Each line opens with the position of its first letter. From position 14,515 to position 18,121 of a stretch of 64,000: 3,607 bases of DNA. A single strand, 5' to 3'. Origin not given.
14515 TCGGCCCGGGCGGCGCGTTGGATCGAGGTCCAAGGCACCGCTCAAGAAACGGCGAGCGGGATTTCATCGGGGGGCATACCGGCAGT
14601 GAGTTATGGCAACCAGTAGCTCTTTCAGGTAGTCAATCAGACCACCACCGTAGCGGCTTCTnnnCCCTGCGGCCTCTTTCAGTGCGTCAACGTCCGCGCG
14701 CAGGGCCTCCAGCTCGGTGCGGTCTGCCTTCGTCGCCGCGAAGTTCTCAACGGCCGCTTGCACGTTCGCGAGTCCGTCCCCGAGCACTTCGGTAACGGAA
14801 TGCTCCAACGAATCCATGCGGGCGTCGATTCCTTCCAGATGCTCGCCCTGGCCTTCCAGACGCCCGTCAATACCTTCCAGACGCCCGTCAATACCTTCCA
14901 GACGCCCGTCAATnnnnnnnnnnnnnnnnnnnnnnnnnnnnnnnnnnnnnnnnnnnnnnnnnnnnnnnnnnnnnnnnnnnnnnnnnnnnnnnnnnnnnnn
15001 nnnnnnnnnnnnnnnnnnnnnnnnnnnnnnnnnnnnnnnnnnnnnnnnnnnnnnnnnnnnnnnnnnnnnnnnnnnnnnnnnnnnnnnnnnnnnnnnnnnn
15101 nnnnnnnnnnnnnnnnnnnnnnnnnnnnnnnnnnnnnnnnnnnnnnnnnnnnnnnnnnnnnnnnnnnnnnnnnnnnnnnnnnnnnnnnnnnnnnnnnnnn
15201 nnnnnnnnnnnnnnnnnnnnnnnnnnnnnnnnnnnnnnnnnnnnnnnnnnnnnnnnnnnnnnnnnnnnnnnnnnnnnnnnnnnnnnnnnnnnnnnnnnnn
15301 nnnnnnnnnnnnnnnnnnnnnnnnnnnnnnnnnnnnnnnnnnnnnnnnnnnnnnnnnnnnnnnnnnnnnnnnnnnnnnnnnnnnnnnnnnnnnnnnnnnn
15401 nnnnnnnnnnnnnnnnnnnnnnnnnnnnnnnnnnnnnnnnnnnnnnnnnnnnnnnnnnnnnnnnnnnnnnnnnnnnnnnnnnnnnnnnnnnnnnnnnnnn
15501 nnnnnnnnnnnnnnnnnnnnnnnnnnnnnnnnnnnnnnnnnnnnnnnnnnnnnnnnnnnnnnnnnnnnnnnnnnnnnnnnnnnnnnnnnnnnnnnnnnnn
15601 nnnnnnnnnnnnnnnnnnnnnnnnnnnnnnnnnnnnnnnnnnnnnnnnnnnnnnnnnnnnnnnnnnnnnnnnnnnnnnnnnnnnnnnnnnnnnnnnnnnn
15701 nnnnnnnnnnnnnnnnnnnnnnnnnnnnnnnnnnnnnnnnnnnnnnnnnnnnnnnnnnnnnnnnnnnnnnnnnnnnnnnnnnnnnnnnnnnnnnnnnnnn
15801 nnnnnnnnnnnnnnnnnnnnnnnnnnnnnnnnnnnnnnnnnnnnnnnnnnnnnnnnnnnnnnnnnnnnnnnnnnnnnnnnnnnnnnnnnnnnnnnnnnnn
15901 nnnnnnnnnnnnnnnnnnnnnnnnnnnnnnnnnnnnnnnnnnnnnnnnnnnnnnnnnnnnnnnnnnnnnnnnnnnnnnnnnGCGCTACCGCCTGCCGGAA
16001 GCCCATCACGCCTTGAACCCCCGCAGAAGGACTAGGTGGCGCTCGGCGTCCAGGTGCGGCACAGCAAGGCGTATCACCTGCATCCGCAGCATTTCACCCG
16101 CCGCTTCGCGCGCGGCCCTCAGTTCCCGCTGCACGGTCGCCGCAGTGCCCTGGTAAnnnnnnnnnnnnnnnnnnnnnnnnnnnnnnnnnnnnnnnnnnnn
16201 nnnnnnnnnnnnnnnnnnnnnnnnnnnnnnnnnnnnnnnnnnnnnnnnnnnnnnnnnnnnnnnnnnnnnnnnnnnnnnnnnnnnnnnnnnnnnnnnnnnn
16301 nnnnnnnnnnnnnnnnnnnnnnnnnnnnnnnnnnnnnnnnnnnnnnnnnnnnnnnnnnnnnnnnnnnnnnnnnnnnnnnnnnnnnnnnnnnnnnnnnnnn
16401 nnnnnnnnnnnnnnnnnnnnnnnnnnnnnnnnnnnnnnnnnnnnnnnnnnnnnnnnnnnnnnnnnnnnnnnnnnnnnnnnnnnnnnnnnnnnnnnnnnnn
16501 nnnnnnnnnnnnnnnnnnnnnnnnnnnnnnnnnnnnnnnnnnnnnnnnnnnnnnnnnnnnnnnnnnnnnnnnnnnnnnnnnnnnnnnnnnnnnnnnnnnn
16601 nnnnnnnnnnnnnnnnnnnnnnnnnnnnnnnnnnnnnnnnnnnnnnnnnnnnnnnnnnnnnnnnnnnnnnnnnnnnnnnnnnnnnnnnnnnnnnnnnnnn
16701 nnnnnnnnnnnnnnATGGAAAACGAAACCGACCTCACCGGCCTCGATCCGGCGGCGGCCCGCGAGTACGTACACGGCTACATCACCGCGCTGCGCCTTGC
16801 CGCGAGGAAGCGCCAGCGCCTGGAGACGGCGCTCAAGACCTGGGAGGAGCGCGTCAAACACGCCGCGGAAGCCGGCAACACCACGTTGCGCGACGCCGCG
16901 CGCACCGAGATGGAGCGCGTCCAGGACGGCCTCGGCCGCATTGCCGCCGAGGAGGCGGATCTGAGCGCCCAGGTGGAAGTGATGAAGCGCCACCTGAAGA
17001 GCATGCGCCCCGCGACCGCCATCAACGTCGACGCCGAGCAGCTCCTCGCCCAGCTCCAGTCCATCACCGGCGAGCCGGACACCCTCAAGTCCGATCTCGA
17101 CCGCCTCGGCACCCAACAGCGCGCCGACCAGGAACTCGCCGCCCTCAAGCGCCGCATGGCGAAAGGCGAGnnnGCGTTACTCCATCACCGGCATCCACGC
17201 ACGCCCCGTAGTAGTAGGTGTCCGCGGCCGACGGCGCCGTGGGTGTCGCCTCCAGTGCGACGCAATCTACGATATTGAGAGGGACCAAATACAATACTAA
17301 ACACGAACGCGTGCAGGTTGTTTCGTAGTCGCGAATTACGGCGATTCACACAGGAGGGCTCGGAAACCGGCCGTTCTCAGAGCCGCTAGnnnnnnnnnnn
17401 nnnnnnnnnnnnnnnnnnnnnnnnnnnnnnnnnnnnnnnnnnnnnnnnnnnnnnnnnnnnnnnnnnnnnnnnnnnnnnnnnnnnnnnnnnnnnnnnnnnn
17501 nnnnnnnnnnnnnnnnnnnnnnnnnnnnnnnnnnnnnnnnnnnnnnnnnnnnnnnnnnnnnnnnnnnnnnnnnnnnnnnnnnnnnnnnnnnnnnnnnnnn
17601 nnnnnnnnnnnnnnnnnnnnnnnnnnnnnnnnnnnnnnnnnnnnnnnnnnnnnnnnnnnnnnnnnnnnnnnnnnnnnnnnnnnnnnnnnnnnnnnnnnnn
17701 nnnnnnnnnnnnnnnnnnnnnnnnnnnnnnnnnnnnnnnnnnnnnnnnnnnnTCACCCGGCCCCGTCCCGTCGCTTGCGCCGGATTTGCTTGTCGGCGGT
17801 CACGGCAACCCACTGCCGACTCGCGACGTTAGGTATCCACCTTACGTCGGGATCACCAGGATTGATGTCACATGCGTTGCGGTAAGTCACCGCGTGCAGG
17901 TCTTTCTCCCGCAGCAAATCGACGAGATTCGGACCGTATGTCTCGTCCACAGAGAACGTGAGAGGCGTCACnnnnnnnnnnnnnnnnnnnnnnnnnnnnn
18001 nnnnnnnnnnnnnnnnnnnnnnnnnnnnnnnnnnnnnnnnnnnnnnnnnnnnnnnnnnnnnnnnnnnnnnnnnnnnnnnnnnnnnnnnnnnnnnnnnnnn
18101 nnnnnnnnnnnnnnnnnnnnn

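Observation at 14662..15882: Protein built from fourteen near-perfect 63-bp tandem repeats with His/Arg alternation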

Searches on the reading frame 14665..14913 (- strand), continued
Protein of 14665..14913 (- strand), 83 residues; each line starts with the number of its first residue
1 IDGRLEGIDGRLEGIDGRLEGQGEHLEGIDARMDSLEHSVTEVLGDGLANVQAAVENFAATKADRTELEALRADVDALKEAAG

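Call 70: search_protein_families(library=ncbifam, proteins=[P0278, P0282, P0296, P0345, P0359, P0433, P0446, L020:1401-1916:+], max_evalue=0.1)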
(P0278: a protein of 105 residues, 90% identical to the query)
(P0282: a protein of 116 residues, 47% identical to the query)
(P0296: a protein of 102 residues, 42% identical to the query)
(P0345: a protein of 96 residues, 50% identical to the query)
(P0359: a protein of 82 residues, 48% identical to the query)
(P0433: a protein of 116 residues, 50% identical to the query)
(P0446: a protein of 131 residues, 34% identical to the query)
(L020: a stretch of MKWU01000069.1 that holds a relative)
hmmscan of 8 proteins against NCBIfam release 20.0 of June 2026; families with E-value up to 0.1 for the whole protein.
P0278 (105 aa): 0 families

P0282 (116 aa): 23 families
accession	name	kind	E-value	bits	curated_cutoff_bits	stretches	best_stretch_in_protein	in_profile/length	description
NF047515.1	SpiroCoCo_C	equivalog_domain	9.7e-06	25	125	1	15-103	121-211/313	SpiroCoCo family coiled-coil protein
NF045487.1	ASRP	equivalog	1.6e-05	23.7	300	1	16-107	342-433/593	archaea-specific SMC-related protein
TIGR02169.1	SMC_prok_A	equivalog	0.00018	19.3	729.4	1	10-113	297-400/1165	chromosome segregation protein SMC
NF053525.1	thylo_ssr2422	subfamily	0.00031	21.1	38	0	27-71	6-51/77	ssr2422 family thylakoid membrane protein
TIGR02168.1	SMC_prok_B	equivalog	0.00063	17.6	567.35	1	22-103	323-809/1181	chromosome segregation protein SMC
NF003034.1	PRK03918.1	equivalog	0.001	17.1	700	1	20-94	191-288/878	DNA double-strand break repair ATPase Rad50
NF041035.1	Rad50_Halo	equivalog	0.0032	15.9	1000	1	20-113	494-586/883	DNA double-strand break repair ATPase Rad50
NF047516.1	LA_3659_fam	equivalog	0.0038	16.8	36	1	14-79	98-167/221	LA_3659 family protein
NF047514.1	SpiroCoCo_N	equivalog_domain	0.0038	16.8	75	1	14-79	98-167/221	SpiroCoCo family coiled-coil protein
TIGR03083.1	TIGR03083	domain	0.0054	17.1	50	1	9-77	31-102/202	maleylpyruvate isomerase family mycothiol-dependent enzyme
NF033885.1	conj_TraP_IncI1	equivalog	0.0066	16.2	135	0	22-64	100-142/217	conjugal transfer protein TraP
TIGR04211.1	SH3_and_anchor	equivalog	0.0092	15.6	65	1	29-110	66-150/198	TIGR04211 family SH3 domain-containing protein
NF002572.0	PRK02224.1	equivalog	0.01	14.1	1087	1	23-114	628-716/888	DNA double-strand break repair ATPase Rad50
NF002244.0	PRK01156.1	equivalog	0.01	13.9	847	1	20-79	585-650/895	DNA double-strand break repair ATPase Rad50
NF053563.1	Rkd4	equivalog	0.015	13.4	860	1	9-77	577-648/747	arcadin-4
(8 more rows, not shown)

P0296 (102 aa): 1 family
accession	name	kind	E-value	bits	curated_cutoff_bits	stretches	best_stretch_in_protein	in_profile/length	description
NF053525.1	thylo_ssr2422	subfamily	0.003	18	38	0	4-44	7-47/77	ssr2422 family thylakoid membrane protein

P0345 (96 aa): 2 families
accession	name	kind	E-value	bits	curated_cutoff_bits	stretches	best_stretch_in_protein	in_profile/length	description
NF007913.0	PRK10626.1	equivalog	0.0019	17.8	279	1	3-55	184-234/239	hypothetical protein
NF009642.0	PRK13169.1-3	equivalog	0.031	14.7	142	1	7-51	12-55/112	DNA replication initiation control protein YabA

P0359 (82 aa): 4 families
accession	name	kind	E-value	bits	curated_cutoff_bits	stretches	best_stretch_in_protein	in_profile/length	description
NF053525.1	thylo_ssr2422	subfamily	0.015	15.7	38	0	4-34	4-49/77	ssr2422 family thylakoid membrane protein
TIGR02132.1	phaR_Bmeg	equivalog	0.02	14.8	148.4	1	12-79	111-172/189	polyhydroxyalkanoic acid synthase subunit PhaR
NF007697.0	PRK10378.1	subfamily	0.036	13.2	297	1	20-79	189-249/375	iron uptake system protein EfeO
NF002544.0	PRK02101.2-1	equivalog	0.042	13.1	339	1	10-71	41-98/248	peroxide stress protein YaaA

P0433 (116 aa): 16 families
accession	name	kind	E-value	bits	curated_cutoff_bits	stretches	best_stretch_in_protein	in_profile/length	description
NF053525.1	thylo_ssr2422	subfamily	0.00011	22.6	38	1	30-78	10-58/77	ssr2422 family thylakoid membrane protein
NF041035.1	Rad50_Halo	equivalog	0.00025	19.6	1000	1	7-114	481-587/883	DNA double-strand break repair ATPase Rad50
NF047515.1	SpiroCoCo_C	equivalog_domain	0.00028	20.1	125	1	12-91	118-199/313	SpiroCoCo family coiled-coil protein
NF045487.1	ASRP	equivalog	0.00056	18.6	300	1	15-101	348-427/593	archaea-specific SMC-related protein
NF006542.0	PRK09039.1-1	equivalog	0.00073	18.6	388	1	12-116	78-182/627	peptidoglycan -binding protein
TIGR01149.1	mtrG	equivalog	0.0012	18.7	50.65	0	23-36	20-33/70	tetrahydromethanopterin S-methyltransferase subunit MtrG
TIGR02977.1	phageshock_pspA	equivalog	0.0014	18.4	242.95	0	5-67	156-218/219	phage shock protein PspA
NF053563.1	Rkd4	equivalog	0.0027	15.9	860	1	10-71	578-639/747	arcadin-4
TIGR02169.1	SMC_prok_A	equivalog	0.005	14.6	729.4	1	15-111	372-771/1165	chromosome segregation protein SMC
TIGR02168.1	SMC_prok_B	equivalog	0.0056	14.4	567.35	1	9-108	429-976/1181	chromosome segregation protein SMC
NF047709.1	RiPP_TigB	exception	0.012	15.6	70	1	18-50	31-63/68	methyl-cyclopropylglycine-containing RiPP peptide TigB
NF047516.1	LA_3659_fam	equivalog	0.013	15.1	36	1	23-88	121-184/221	LA_3659 family protein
NF047514.1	SpiroCoCo_N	equivalog_domain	0.013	15.1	75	1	23-88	121-184/221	SpiroCoCo family coiled-coil protein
NF003034.1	PRK03918.1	equivalog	0.03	12.3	700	1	15-76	224-285/878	DNA double-strand break repair ATPase Rad50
TIGR04211.1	SH3_and_anchor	equivalog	0.077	12.6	65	0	16-78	67-129/198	TIGR04211 family SH3 domain-containing protein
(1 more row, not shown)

P0446 (131 aa): 4 families
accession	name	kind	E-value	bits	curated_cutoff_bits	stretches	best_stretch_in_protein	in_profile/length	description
NF053525.1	thylo_ssr2422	subfamily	0.005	17.3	38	0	42-72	10-40/77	ssr2422 family thylakoid membrane protein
NF053852.1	vesicle_Bd0635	exception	0.0091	15.6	250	1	35-123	43-133/223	CpoB-like predatory vesicle lipoprotein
NF045487.1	ASRP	equivalog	0.01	14.4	300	1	41-126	190-262/593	archaea-specific SMC-related protein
NF033885.1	conj_TraP_IncI1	equivalog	0.02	14.7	135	1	17-78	90-157/217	conjugal transfer protein TraP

L020:1401-1916:+ (172 aa): 62 families (the best 25 are shown)
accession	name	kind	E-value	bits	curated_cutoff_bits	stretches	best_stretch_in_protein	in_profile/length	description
NF053525.1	thylo_ssr2422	subfamily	1.5e-12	47.8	38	2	87-134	11-58/77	ssr2422 family thylakoid membrane protein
NF047515.1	SpiroCoCo_C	equivalog_domain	1.1e-10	41.1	125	1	16-135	136-257/313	SpiroCoCo family coiled-coil protein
TIGR02168.1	SMC_prok_B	equivalog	2.5e-10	38.8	567.35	1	11-159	375-522/1181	chromosome segregation protein SMC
NF047516.1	LA_3659_fam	equivalog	5.3e-10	39.2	36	1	14-131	67-189/221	LA_3659 family protein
NF047514.1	SpiroCoCo_N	equivalog_domain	5.3e-10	39.2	75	1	14-131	67-189/221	SpiroCoCo family coiled-coil protein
NF045487.1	ASRP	equivalog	8.9e-10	37.8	300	1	10-132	151-274/593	archaea-specific SMC-related protein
TIGR02169.1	SMC_prok_A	equivalog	1.1e-08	33.3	729.4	1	15-162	316-463/1165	chromosome segregation protein SMC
NF003034.1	PRK03918.1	equivalog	1.5e-08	33.2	700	1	15-133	165-286/878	DNA double-strand break repair ATPase Rad50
TIGR04211.1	SH3_and_anchor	equivalog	5.5e-07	29.4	65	2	33-131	63-157/198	TIGR04211 family SH3 domain-containing protein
NF002572.0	PRK02224.1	equivalog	4.6e-06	25.2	1087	1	13-169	570-722/888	DNA double-strand break repair ATPase Rad50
NF053563.1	Rkd4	equivalog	8.2e-06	24.2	860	1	29-139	546-658/747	arcadin-4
NF041034.1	Rad50_Sulf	equivalog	1.3e-05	23.3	1000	1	9-131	546-667/872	DNA double-strand break repair ATPase Rad50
NF052320.1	Cbp1_fam_LP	subfamily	2e-05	24.3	90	1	12-127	55-172/286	Cbp1 family collagen-binding glycoprotein adhesin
NF041035.1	Rad50_Halo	equivalog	2.9e-05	22.7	1000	1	50-170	468-587/883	DNA double-strand break repair ATPase Rad50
NF033885.1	conj_TraP_IncI1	equivalog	4.1e-05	23.4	135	0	19-64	97-142/217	conjugal transfer protein TraP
NF048001.1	GTP_morpho_1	equivalog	6.5e-05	22.7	50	0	42-66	23-47/70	GTA head formation protein, RCAP_rcc01685 family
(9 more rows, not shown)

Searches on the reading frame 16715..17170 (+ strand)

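Call 36: search_protein_families(library=pfam, proteins=[window:16715-17170:+], max_evalue=1)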
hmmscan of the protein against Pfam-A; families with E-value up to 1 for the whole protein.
seq(152 aa): 10 families
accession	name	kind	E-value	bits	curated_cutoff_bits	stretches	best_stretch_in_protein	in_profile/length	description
PF04012.17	PspA_IM30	-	0.036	14.1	33.9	1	13-95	40-122/220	PspA/IM30 family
PF01557.24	FAA_hydrolase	-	0.072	13.2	23.9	1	8-45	73-109/214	Fumarylacetoacetate (FAA) hydrolase C-terminal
PF14555.12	UBA_4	-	0.087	13.1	21.8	0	108-120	1-13/43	UBA-like domain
PF12631.12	MnmE_helical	-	0.1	13.1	40.1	0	33-80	149-197/211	MnmE helical domain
PF17675.6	APG6_N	-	0.12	13.3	45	0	25-95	17-77/132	Apg6 coiled-coil region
PF00435.27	Spectrin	-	0.15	13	29.9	1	22-95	32-104/105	Spectrin repeat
PF17527.7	ALC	-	0.15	12.2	25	1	4-98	18-113/177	Phage ALC protein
PF02090.21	SPAM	-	0.24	11.7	35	1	63-115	18-68/142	Salmonella surface presentation of antigen gene type M protein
PF06013.18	WXG100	-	0.49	11.1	27.3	0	103-136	2-35/86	Proteins of 100 residues with WXG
PF24319.2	DUF7491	-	0.62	10.8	30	0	60-97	52-89/90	Coiled-coil region of unknown function (DUF7491)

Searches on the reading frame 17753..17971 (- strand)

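Call 5: search_protein_families(library=pfam, proteins=[window:17753-17971:-], max_evalue=0.1)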
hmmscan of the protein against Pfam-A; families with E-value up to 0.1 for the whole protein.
window:17753-17971:- (72 aa): 1 family
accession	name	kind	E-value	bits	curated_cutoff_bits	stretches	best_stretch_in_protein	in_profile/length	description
PF18478.7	PIN_10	-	5.3e-12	46.1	26.2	1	6-68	3-67/84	PIN like domain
